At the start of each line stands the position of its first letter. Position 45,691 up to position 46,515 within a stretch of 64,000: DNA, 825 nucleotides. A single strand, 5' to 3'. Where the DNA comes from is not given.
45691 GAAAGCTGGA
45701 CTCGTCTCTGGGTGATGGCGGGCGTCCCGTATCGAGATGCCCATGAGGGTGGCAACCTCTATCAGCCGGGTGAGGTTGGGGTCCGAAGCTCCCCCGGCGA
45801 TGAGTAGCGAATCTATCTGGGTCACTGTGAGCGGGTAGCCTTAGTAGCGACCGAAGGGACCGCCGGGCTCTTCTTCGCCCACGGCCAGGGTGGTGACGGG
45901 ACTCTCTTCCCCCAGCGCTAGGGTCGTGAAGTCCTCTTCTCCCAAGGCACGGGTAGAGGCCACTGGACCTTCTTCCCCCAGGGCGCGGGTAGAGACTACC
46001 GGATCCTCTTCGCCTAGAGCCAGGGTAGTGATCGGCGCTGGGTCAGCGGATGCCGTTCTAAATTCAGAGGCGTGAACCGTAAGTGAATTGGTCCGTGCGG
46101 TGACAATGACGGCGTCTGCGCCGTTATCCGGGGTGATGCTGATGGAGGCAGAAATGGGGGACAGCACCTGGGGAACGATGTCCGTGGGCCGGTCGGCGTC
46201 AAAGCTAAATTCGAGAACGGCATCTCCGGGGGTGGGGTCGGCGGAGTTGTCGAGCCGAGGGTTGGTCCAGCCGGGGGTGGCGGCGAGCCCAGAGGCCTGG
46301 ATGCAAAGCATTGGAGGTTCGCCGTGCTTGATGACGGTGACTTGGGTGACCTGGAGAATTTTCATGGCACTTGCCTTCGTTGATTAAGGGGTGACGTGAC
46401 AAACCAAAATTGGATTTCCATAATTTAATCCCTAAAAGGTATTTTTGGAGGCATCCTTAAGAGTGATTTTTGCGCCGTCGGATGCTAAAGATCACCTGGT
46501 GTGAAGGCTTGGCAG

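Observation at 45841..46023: Precursor architecture: ~110-aa leader and heterogeneous cores (two-Thr and one-Thr units)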

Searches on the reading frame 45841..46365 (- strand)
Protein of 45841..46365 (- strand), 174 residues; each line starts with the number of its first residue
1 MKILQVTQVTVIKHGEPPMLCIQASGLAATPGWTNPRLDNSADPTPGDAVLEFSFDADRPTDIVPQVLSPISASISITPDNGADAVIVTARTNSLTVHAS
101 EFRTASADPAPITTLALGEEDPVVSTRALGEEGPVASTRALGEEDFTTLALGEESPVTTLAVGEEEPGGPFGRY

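Call 4: search_protein_families(library=pfam, proteins=[window:45841-46365:-], max_evalue=1)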
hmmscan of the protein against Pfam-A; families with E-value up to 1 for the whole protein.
window:45841-46365:- (174 aa): 0 families

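Call 5: search_protein_families(library=ncbifam, proteins=[window:45841-46365:-], max_evalue=1)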
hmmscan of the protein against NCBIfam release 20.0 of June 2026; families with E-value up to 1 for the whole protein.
window:45841-46365:- (174 aa): 0 families

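Call 7: search_solved_structures(query=window:45841-46365:-, max_evalue=10, show_alignments=2)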
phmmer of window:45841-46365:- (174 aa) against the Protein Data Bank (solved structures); distinct sequences matched with E-value up to 10: 0.

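Call 8: find_homologous_proteins(query=window:45841-46365:-, max_evalue=0.001)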
Query window:45841-46365:- (174 aa): 169 proteins with E <= 0.001 among 1480 candidates; the best 120 are listed.
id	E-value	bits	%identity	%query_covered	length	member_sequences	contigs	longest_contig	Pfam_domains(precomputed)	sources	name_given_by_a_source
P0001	5.7e-106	370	100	100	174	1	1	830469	-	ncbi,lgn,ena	-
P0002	4.3e-92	325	70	98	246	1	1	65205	-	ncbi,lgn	ncbi:MAG: hypothetical protein AAGA46_02880 [Cyanobacteria bacterium P01_F01_bin.13]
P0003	1.5e-84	300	83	100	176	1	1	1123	-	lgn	-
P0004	3.5e-78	279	61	100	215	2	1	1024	-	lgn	-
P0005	1.4e-69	251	69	97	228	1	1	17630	-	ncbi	ncbi:MAG: hypothetical protein AAGC93_12840 [Cyanobacteria bacterium P01_F01_bin.53]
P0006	3.0e-68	247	61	100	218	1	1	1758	-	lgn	-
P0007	2.3e-66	241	62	100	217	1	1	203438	-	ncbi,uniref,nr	ncbi:hypothetical protein [Leptothoe spongobia]|uniref:Uncharacterized protein n=1 Tax=Leptothoe spo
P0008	7.2e-65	236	60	95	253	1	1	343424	-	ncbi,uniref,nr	ncbi:hypothetical protein [Okeania sp. SIO2C2]|uniref:hypothetical protein n=1 Tax=Okeania sp. SIO2C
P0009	1.4e-64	235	64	97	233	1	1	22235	-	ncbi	-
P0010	2.5e-62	228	57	95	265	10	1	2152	-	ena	-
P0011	1.3e-61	225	66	100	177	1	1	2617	-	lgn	-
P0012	2.3e-61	225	58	100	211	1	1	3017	-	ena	-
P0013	3.4e-61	224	59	96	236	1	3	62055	-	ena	-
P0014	2.9e-60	221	53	100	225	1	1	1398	-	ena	-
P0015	7.5e-60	220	58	96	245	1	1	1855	-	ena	-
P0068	1.8e-29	121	43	96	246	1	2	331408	-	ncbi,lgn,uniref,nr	ncbi:hypothetical protein [Rhizobium halophytocola]|uniref:Uncharacterized protein n=1 Tax=Rhizobium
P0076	1.5e-20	92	69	30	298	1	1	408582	-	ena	-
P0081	1.5e-17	82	60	39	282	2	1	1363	PF14343.12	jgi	jgi:hypothetical protein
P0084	9.3e-17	80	43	39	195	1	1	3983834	-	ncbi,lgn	-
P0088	1.3e-14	73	35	96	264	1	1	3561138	-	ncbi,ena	-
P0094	3.2e-12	65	61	32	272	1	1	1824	-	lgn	-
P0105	3.5e-11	61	54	32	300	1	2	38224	-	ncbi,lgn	-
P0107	9.6e-11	60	47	34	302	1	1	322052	-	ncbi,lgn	ncbi:MAG: hypothetical protein AAFN77_05870 [Planctomycetota bacterium]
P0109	1.0e-10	60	52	38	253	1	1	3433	-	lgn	-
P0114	7.0e-10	57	59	33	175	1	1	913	-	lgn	-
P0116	1.1e-9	57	50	33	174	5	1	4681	-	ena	-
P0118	1.7e-9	56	47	36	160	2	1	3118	-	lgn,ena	-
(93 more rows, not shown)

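Call 22: predict_structure(alignment_id=A1)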
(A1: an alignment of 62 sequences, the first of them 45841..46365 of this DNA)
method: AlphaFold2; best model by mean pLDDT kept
length: 174 residues; sequences in the alignment: 62
mean_pLDDT: 79.2   pTM: 0.60
mean pLDDT of the five models: 79.2, 78.4, 78.3, 77.2, 76.9
residues with pLDDT >= 90: 97; 70-90: 11; 50-70: 41; < 50: 25
segments of 3 or more residues with pLDDT < 50: 144-146, 151-155, 157-161
pLDDT, mean of each block of 10 residues (from residue 1): 97 93 98 98 91 98 97 97 97 98 82 56 52 49 48 47 57 61
secondary structure, 60 per line:
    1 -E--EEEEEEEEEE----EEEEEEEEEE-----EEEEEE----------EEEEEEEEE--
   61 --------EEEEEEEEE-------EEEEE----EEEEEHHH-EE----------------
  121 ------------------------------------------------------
elements in order: E5-14 E19-28 E34-39 E50-58 E69-77 E85-89 E94-98

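Call 25: search_protein_families(library=pfam, alignment_id=A1, max_evalue=1)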
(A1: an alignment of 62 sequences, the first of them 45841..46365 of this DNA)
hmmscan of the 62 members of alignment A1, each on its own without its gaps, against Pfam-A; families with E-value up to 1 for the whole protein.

A. member 1, window:45841-46365:- (174 aa): 0 families

B. families by the number of members that match (of 62 scanned): 14 families
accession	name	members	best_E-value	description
PF17687.6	DUF5535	2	0.14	Family of unknown function (DUF5535)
PF24551.1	SH3_Rv0428c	2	0.22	Probable histone acetyltransferase Rv0428c SH3 domain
PF21504.2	FLIC_barrel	1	0.0085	Flagellin, barrel domain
PF25174.1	Beta-prop_THOC3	1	0.025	THOC3 beta-propeller domain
PF01391.23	Collagen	1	0.043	Collagen triple helix repeat (20 copies)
PF02095.21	Extensin_1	1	0.045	Extensin-like protein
PF19717.4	DUF6212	1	0.068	Family of unknown function (DUF6212)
PF17163.9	DUF5125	1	0.074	Domain of unknown function (DUF5125)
PF02504.20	FA_synthesis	1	0.14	Fatty acid synthesis protein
PF14433.11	SUKH-3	1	0.17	SUKH-3 immunity protein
PF15221.11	LEP503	1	0.25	Lens epithelial cell protein LEP503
PF17499.7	Pilosulin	1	0.47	Ant venom peptides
PF15762.10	DUF4691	1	0.81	Domain of unknown function (DUF4691)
PF18614.7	RNase_II_C_S1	1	0.84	RNase II-type exonuclease C-terminal S1 domain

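Call 31: find_encoding_contigs(protein=P0076, flank=4000, max_places=1)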
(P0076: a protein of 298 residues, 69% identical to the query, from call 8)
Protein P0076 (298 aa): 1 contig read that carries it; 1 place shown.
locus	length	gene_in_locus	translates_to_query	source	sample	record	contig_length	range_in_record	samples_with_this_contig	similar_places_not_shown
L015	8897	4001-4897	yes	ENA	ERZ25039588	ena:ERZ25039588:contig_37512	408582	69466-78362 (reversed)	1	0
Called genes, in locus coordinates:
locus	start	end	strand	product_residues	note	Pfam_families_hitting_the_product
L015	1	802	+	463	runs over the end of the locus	PF02826:2-Hacid_dh_C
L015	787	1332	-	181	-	-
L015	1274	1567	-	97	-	-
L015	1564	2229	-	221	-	PF01590:GAF (weak), PF13185:GAF_2 (weak), PF00989:PAS (weak), PF13188:PAS_8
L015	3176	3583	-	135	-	PF00041:fn3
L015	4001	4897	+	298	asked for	-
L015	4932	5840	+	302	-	-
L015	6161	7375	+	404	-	-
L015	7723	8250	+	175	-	PF07589:PEP_exosort_dom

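Call 32: find_encoding_contigs(protein=P0084, flank=4000, max_places=1)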
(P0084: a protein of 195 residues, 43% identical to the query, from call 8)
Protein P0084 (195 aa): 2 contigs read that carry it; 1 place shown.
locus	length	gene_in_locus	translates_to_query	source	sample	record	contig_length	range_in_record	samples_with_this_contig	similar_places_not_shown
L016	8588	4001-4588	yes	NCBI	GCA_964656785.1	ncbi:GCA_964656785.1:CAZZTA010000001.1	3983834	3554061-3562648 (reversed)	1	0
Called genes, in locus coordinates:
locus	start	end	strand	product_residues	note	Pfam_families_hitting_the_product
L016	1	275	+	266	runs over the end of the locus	PF01135:PCMT (weak), PF13489:Methyltransf_23, PF01209:Ubie_methyltran, PF13847:Methyltransf_31, PF08241:Methyltransf_11, PF08242:Methyltransf_12, PF13578:Methyltransf_24 (weak), PF13649:Methyltransf_25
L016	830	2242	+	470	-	PF00072:Response_reg, PF13191:AAA_16 (weak), PF00158:Sigma54_activat, PF14532:Sigma54_activ_2, PF07728:AAA_5 (weak), PF25601:AAA_lid_14, PF02954:HTH_8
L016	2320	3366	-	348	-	PF08240:ADH_N, PF16912:Glu_dehyd_C, PF00107:ADH_zinc_N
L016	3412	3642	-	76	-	-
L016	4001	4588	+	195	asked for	-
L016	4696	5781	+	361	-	-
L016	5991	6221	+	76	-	-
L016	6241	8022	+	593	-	PF01019:G_glu_transpept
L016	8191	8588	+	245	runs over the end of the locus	PF01738:DLH, PF02129:Peptidase_S15 (weak), PF08840:BAAT_C (faint), PF00326:Peptidase_S9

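Call 33: find_encoding_contigs(protein=P0068, flank=4000, max_places=1)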
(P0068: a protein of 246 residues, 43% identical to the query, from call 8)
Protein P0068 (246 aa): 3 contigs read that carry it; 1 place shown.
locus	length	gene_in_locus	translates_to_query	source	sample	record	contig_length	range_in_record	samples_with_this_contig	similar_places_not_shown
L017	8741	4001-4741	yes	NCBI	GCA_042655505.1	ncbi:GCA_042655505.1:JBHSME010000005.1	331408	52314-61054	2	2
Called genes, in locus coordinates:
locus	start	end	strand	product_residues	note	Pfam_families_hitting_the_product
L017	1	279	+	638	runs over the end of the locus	PF20142:Scaffold, PF01471:PG_binding_1 (weak), PF03734:YkuD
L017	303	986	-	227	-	PF00702:Hydrolase, PF08282:Hydrolase_3 (faint), PF12710:HAD, PF13419:HAD_2, PF13242:Hydrolase_like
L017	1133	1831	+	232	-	PF00455:DeoRC (faint), PF06026:Rib_5-P_isom_A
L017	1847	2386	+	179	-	PF09832:DUF2059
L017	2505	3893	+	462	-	PF03486:HI0933_like (faint), PF07992:Pyr_redox_2, PF12831:FAD_oxidored (faint), PF13738:Pyr_redox_3, PF00070:Pyr_redox, PF02852:Pyr_redox_dim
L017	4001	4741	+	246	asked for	-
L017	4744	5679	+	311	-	-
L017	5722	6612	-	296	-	PF12146:Hydrolase_4 (faint)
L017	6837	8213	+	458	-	PF01474:DAHP_synth_2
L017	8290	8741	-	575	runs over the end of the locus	PF13400:Tad, PF09977:Tad_C (weak), PF26942:DUF8293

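Call 54: search_protein_families(library=pfam, proteins=[P0081, P0109, P0076, P0105, P0094, P0088, P0068, P0114], max_evalue=10)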
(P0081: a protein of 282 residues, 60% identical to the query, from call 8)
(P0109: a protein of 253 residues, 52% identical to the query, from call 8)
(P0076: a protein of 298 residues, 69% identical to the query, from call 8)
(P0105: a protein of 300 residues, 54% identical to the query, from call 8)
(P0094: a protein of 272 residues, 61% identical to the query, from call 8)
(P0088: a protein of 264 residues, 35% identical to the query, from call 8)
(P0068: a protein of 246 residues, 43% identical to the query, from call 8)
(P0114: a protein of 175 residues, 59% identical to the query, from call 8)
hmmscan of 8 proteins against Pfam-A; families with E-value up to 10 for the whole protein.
P0081 (282 aa): 2 families
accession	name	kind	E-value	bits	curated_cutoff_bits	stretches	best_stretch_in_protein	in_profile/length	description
PF14343.11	PrcB_C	-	2.8e-08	34.3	24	1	78-136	2-55/56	PrcB C-terminal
PF11287.13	DUF3088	-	0.25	11.7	26.4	1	205-245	51-92/112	Protein of unknown function (DUF3088)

P0109 (253 aa): 2 families
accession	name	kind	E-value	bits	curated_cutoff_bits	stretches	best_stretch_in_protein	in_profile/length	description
PF14343.11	PrcB_C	-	0.016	15.9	24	1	81-123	18-55/56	PrcB C-terminal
PF21526.2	PGRS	-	1.2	10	27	1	157-223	2-68/73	PGRS repeats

P0076 (298 aa): 0 families

P0105 (300 aa): 0 families

P0094 (272 aa): 0 families

P0088 (264 aa): 0 families

P0068 (246 aa): 0 families

P0114 (175 aa): 0 families

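Call 59: find_encoding_contigs(protein=window:45841-46365:-, flank=3000, max_places=2)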
Protein window:45841-46365:- (174 aa): 1 contig read that carries it; 1 place shown.
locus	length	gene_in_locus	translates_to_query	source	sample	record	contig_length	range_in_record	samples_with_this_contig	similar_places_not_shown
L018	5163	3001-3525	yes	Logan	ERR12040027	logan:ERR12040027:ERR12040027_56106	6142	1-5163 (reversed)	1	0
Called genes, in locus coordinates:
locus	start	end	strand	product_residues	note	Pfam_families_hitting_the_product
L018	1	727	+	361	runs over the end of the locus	PF02547:Queuosine_synth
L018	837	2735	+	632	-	PF00924:MS_channel_2nd, PF21082:MS_channel_3rd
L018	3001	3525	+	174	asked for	-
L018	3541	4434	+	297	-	-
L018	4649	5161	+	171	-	?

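Call 60: list_cluster_members(proteins=[window:45841-46365:-, window:44932-45825:-])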
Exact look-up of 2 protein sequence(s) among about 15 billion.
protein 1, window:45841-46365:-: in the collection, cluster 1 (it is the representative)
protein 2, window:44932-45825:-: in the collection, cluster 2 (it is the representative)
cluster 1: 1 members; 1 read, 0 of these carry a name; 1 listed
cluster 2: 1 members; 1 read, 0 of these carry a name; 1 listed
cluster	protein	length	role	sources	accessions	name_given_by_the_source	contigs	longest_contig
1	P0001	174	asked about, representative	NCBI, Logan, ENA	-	-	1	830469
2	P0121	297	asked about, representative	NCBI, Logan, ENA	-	-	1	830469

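Call 73: find_encoding_contigs(protein=P0116, flank=3000, max_places=1)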
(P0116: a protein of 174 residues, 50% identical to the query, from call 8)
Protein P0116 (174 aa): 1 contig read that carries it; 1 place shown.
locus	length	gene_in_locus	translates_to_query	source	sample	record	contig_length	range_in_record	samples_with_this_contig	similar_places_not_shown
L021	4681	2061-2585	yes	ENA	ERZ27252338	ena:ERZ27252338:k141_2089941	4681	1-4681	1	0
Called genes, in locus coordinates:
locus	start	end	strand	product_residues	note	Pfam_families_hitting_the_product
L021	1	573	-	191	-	?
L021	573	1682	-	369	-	-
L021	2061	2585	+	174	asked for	-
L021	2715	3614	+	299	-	-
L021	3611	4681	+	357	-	?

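Call 74: find_encoding_contigs(protein=P0118, flank=3000, max_places=1)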
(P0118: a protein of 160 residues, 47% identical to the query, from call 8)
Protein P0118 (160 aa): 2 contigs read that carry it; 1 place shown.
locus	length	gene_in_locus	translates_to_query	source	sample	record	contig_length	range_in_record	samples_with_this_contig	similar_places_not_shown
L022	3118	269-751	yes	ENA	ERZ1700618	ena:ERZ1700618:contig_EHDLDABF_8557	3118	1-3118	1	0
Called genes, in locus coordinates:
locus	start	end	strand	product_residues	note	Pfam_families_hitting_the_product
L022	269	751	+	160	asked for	-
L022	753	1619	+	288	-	-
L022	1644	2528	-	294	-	PF00520:Ion_trans (weak), PF01007:IRK, PF07885:Ion_trans_2, PF17655:IRK_C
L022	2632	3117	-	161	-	?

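Call 75: find_encoding_contigs(protein=P0109, flank=3000, max_places=1)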
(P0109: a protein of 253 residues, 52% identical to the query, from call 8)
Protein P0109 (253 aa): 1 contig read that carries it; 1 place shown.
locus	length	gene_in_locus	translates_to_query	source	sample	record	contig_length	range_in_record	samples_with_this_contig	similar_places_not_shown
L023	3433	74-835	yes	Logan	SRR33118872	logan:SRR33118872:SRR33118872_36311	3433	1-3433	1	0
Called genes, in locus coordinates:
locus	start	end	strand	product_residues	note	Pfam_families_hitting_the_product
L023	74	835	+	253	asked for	-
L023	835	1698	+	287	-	-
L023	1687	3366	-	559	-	-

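Call 85: fold_search(model_id=the predicted structure, library=pdb)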
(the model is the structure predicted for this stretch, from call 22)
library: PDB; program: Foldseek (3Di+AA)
matches with E <= 10: 32; with E <= 0.001: 0
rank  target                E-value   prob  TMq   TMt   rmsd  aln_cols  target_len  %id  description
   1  5y91_A                2.0e+00  0.14  0.26  0.18   9.7       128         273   10  The structure of the MHC class I molecule of bony fishes provides insights into the conserved nature of the antigen-pr (released 2017-09-20)
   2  4pqx_B                2.3e+00  0.18  0.33  0.30   4.8       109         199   11  Crystal structure of a NigD-like protein (BACCAC_02139) from Bacteroides caccae ATCC 43185 at 2.39 A resolution (released 2014-06-18)
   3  8r8r_A                2.3e+00  0.06  0.17  0.03  14.3        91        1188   14  Cryo-EM structure of the human mPSF with PAPOA C-terminus peptide (PAPOAc) (released 2024-04-10)
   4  8bf9_A                2.3e+00  0.04  0.19  0.20   9.0       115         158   14  Molecular view of ER membrane remodeling by the Sec61/TRAP translocon. (released 2023-11-01)
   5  5h45_B                3.4e+00  0.02  0.13  0.14  11.1        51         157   22  Crystal structure of the C-terminal Lon protease-like domain of Thermus thermophilus RadA/Sms (released 2017-05-03)
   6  6lbe_C                3.6e+00  0.10  0.26  0.18   9.5       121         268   10  Crystal structure of bony fish MHC class I binding beta2M-2 for 2.6 angstrom (released 2020-11-04)
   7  5bmt_B                3.6e+00  0.04  0.18  0.15   8.2        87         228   11  Crystal structure of an uncharacterized protein (PARMER_03598) from Parabacteroides merdae ATCC 43184 at 1.50 A resolu (released 2015-06-10)
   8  3qwn_E                4.3e+00  0.05  0.24  0.21   7.3       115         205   15  Crystal structure of a NigD-like immunity protein (BACCAC_03262) from Bacteroides caccae ATCC 43185 at 2.42 A resoluti (released 2011-03-23)
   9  9nms_A                4.3e+00  0.04  0.22  0.14  10.2       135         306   12  R162Q mutant of inwardly rectifying potassium channel Kir7.1 (released 2026-01-28)
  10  5h5z_A                4.6e+00  0.08  0.27  0.18   9.5       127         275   10  Crystal structure of bony fish MHC class I, peptide and B2m II (released 2017-11-22)
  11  3qfg_B                4.9e+00  0.04  0.25  0.28  11.3       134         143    7  Structure of a putative lipoprotein from Staphylococcus aureus subsp. aureus NCTC 8325 (released 2011-02-02)
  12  6lbe_A                5.2e+00  0.09  0.28  0.19  10.8       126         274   11  Crystal structure of bony fish MHC class I binding beta2M-2 for 2.6 angstrom (released 2020-11-04)
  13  3sil                  5.5e+00  0.01  0.12  0.06  14.7       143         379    9  SIALIDASE FROM SALMONELLA TYPHIMURIUM (released 1998-11-11)
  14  3qfg_A                6.2e+00  0.03  0.25  0.28  11.3       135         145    7  Structure of a putative lipoprotein from Staphylococcus aureus subsp. aureus NCTC 8325 (released 2011-02-02)
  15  2x5s_A                6.2e+00  0.03  0.11  0.06  10.8        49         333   10  Crystal structure of T. maritima GDP-mannose pyrophosphorylase in apo state. (released 2010-06-23)
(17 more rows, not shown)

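Call 98: find_encoding_contigs(protein=P0107, flank=3500, max_places=1)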
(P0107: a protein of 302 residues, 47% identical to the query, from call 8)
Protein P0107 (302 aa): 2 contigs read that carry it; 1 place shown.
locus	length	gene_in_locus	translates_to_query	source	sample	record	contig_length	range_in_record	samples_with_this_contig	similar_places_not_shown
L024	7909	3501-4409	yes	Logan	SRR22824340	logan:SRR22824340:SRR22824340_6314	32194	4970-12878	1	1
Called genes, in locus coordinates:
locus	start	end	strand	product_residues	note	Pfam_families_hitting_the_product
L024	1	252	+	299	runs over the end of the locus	PF05690:ThiG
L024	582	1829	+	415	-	PF13620:CarboxypepD_reg (faint), PF17802:SpaA (faint), PF22904:NOMO1-like_2nd (faint)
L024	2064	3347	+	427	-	PF17802:SpaA (faint), PF09430:EMC7_beta-sandw (faint), PF13620:CarboxypepD_reg (faint), PF17210:SdrD_B (weak), PF22904:NOMO1-like_2nd (faint)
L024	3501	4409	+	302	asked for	-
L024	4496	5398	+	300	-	-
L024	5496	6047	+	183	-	PF01931:NTPase_I-T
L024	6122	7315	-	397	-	PF00072:Response_reg, PF01656:CbiA, PF10609:ParA (weak), PF13614:AAA_31 (weak)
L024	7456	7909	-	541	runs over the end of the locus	PF13629:T2SS-T3SS_pil_N, PF00263:Secretin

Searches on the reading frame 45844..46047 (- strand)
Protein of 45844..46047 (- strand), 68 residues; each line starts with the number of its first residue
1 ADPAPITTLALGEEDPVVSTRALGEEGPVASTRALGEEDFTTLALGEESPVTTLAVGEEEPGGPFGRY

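Call 101: search_solved_structures(query=window:45844-46047:-, max_evalue=10, show_alignments=3)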
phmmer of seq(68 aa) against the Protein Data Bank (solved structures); distinct sequences matched with E-value up to 10: 0.
